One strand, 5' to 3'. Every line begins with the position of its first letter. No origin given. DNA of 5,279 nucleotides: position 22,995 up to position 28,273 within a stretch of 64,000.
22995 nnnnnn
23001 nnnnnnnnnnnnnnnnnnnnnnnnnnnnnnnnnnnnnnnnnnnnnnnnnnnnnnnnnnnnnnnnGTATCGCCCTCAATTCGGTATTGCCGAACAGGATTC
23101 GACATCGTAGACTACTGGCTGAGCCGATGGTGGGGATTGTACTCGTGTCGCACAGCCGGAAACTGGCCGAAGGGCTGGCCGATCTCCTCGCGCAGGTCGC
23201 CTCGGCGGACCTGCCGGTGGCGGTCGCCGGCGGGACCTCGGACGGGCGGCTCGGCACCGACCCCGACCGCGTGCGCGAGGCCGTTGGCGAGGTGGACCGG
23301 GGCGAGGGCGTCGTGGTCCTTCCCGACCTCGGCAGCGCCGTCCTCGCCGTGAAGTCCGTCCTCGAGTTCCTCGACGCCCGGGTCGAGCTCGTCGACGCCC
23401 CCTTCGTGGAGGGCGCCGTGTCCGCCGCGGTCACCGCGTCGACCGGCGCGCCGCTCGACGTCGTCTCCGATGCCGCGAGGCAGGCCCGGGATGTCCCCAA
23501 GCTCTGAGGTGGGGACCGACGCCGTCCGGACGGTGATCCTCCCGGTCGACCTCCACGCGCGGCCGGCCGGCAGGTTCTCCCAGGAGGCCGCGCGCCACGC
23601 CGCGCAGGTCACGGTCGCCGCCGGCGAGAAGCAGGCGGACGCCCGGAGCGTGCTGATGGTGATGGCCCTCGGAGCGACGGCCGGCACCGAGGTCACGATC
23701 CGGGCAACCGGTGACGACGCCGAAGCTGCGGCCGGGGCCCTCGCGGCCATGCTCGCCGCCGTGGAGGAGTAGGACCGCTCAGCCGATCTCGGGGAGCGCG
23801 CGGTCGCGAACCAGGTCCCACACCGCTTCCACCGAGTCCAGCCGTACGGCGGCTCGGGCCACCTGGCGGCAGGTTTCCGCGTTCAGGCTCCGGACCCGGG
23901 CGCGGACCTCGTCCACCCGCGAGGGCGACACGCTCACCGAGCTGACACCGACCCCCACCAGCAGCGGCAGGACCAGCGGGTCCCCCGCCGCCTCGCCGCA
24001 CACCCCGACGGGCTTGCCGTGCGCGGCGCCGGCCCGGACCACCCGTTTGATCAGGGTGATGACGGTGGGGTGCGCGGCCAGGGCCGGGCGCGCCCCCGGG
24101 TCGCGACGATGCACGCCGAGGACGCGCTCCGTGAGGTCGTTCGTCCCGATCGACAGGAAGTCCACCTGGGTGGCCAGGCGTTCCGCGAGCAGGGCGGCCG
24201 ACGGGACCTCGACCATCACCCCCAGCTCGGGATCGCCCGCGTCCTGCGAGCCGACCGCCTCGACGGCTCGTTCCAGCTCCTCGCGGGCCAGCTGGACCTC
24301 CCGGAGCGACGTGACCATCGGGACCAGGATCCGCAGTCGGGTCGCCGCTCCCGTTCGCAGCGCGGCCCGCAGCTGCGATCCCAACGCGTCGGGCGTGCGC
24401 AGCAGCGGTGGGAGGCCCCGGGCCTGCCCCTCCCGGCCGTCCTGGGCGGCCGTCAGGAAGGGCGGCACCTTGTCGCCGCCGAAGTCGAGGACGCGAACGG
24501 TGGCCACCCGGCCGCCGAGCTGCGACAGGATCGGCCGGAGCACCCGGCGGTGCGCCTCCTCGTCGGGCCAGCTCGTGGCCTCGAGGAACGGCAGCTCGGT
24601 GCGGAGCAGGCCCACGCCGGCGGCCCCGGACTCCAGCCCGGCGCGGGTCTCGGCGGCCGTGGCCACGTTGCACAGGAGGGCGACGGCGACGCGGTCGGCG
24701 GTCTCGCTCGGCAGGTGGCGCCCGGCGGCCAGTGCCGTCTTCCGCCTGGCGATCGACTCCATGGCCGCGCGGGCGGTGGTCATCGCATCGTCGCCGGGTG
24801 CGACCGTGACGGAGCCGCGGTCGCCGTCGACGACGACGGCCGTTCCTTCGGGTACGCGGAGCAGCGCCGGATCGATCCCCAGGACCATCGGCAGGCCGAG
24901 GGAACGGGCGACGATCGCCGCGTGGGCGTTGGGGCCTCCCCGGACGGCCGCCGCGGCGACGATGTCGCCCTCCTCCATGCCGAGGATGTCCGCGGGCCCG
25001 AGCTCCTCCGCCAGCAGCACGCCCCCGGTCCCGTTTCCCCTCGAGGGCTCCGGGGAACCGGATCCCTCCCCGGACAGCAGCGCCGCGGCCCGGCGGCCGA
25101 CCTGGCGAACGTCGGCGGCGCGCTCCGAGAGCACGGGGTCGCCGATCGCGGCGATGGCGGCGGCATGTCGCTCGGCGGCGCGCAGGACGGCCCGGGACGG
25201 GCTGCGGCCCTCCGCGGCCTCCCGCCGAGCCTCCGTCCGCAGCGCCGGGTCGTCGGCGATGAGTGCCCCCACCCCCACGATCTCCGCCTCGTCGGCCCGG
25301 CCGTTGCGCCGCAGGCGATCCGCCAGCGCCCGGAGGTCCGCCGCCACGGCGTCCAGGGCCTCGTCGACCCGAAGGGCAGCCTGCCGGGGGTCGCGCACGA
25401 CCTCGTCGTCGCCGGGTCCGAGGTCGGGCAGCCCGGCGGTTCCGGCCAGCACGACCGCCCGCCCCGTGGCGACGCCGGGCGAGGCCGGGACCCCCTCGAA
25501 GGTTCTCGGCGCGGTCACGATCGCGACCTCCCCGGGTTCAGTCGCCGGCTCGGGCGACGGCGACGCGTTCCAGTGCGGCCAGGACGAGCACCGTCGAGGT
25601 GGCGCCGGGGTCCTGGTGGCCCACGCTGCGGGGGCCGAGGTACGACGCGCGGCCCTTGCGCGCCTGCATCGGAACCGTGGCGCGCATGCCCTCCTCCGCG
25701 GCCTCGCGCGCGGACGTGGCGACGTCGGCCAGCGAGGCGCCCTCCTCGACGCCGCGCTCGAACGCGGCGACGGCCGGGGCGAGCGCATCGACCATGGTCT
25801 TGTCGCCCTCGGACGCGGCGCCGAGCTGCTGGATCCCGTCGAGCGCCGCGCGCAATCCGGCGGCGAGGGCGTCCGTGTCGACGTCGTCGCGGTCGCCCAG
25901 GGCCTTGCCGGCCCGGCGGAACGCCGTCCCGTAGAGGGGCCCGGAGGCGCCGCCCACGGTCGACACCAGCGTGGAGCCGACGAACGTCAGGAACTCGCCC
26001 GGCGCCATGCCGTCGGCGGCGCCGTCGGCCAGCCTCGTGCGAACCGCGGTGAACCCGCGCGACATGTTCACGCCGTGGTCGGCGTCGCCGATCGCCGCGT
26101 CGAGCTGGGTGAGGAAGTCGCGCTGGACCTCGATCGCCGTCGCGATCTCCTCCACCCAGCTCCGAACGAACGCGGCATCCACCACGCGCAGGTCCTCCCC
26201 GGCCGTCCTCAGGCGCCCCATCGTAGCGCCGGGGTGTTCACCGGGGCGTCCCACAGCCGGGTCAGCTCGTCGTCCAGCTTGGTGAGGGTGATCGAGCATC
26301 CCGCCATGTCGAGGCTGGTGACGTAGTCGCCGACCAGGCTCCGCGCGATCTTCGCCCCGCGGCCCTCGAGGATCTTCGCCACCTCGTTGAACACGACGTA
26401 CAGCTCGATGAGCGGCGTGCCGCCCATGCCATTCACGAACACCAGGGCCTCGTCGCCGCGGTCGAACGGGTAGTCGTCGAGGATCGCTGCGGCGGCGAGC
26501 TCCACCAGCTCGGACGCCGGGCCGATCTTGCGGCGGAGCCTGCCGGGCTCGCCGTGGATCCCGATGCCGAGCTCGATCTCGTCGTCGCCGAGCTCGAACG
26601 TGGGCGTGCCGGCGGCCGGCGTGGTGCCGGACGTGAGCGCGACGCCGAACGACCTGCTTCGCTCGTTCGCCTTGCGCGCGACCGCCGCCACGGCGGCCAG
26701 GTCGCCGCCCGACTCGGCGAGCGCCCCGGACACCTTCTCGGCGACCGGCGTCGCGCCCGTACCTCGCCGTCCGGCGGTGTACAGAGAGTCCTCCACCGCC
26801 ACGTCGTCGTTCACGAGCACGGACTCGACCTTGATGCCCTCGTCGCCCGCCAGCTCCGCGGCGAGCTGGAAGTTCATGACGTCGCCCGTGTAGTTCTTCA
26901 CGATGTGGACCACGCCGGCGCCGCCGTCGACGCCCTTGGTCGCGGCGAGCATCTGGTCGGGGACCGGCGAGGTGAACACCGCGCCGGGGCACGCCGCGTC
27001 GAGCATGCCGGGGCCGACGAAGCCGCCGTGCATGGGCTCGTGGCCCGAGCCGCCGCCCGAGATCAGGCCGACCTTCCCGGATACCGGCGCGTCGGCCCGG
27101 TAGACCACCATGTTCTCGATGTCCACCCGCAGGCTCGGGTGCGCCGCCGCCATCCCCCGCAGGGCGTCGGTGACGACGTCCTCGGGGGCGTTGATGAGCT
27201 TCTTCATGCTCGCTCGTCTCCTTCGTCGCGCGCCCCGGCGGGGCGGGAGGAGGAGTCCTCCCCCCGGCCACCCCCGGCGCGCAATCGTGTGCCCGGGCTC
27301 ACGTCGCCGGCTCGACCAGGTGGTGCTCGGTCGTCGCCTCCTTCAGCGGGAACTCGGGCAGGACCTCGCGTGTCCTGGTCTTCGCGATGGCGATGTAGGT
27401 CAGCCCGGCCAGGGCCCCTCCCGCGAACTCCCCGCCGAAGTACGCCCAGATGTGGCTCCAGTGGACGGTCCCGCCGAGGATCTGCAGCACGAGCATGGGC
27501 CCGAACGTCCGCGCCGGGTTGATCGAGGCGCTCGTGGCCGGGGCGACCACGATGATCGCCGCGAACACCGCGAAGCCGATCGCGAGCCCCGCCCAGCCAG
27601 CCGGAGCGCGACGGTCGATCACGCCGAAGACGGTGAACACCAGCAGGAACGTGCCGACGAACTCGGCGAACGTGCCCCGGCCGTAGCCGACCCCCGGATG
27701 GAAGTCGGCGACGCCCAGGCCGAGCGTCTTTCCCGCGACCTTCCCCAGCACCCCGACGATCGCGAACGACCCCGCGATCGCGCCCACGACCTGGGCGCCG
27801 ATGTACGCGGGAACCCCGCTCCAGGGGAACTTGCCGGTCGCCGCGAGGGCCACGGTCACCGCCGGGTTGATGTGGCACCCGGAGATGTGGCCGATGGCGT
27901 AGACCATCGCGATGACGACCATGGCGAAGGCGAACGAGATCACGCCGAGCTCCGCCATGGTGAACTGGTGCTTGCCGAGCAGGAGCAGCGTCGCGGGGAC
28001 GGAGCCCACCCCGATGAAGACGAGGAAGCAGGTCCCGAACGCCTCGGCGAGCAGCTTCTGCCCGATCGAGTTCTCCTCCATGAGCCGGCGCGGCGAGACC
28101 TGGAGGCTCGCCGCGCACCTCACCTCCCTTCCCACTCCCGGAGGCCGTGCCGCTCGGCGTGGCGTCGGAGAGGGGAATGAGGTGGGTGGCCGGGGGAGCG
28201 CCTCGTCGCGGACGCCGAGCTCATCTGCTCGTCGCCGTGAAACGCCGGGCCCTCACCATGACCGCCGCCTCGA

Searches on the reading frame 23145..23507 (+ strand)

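Call 40: search_protein_families(library=pfam, proteins=[window:23145-23507:+], max_evalue=0.001)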
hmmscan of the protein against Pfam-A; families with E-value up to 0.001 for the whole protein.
window:23145-23507:+ (120 aa): 1 family
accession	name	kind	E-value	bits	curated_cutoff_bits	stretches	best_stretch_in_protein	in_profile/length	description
PF03610.21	EIIA-man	-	5.9e-23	81.6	21.4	1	2-105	6-113/116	PTS system fructose IIA component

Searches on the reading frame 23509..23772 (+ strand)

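Call 41: search_protein_families(library=pfam, proteins=[window:23509-23772:+], max_evalue=0.001)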
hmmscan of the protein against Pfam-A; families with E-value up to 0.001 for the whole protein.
window:23509-23772:+ (87 aa): 1 family
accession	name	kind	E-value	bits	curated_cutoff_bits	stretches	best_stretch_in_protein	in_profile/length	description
PF00381.24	PTS-HPr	-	2.2e-23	82.5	23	1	8-83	6-80/81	PTS HPr component phosphorylation site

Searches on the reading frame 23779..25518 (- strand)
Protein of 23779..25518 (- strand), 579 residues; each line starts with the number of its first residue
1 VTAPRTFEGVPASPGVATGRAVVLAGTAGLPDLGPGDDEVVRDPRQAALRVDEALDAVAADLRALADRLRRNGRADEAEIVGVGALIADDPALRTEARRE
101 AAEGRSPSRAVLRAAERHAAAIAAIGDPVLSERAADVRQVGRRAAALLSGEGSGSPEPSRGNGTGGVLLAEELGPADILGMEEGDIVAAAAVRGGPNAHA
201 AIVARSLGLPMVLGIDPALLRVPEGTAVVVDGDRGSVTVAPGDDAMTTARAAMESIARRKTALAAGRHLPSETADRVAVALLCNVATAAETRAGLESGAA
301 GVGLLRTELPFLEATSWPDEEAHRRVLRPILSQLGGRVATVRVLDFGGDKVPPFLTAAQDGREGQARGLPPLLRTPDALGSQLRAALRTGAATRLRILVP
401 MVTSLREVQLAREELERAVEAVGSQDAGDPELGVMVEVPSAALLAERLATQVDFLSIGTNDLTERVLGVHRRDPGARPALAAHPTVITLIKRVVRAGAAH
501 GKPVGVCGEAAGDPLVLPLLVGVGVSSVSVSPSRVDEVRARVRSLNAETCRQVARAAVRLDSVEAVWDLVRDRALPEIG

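Call 41: search_protein_families(library=pfam, proteins=[window:23779-25518:-], max_evalue=0.001)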
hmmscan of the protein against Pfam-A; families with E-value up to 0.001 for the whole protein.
window:23779-25518:- (579 aa): 3 families
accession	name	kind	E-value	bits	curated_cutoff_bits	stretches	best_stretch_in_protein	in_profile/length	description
PF02896.24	PEP-utilizers_C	-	4.2e-67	226.8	22.8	1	264-546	5-292/293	PEP-utilising enzyme, PEP-binding domain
PF05524.18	PEP-utilisers_N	-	3e-18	66.6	24.4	1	8-133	1-121/121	PEP-utilising enzyme, N-terminal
PF00391.29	PEP-utilizers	-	1.3e-16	60.4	23.1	1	165-235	4-72/72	PEP-utilising enzyme, mobile domain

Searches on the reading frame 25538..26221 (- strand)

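Call 41: search_protein_families(library=pfam, proteins=[window:25538-26221:-], max_evalue=0.001)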
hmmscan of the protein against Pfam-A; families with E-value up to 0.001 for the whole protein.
window:25538-26221:- (227 aa): 1 family
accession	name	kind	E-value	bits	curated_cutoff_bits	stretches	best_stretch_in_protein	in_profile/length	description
PF02734.22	Dak2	-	7.6e-53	179.4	27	1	43-217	1-172/174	DAK2 domain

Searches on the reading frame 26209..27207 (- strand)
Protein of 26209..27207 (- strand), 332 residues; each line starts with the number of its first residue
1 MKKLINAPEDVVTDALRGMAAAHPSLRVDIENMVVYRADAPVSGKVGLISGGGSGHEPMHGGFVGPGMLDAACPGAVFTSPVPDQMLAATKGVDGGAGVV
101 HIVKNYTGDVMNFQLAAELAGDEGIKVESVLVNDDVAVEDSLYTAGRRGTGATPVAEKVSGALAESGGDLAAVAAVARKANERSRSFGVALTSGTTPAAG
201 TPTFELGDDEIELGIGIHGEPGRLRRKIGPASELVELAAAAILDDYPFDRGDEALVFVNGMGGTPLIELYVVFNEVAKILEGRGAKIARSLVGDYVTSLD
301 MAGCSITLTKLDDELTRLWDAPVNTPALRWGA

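Call 41: search_protein_families(library=pfam, proteins=[window:26209-27207:-], max_evalue=0.001)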
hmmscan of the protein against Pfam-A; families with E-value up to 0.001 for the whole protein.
window:26209-27207:- (332 aa): 1 family
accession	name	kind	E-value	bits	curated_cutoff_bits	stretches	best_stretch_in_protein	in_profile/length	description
PF02733.22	Dak1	-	3.1e-127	424.2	31.4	1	17-327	1-313/313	Dak1 domain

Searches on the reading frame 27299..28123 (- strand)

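Call 41: search_protein_families(library=pfam, proteins=[window:27299-28123:-], max_evalue=0.001)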
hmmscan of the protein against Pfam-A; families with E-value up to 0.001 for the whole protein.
window:27299-28123:- (274 aa): 1 family
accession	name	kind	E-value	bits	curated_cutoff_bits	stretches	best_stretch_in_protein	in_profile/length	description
PF00230.25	MIP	-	4.2e-46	158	25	1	20-243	7-222/222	Major intrinsic protein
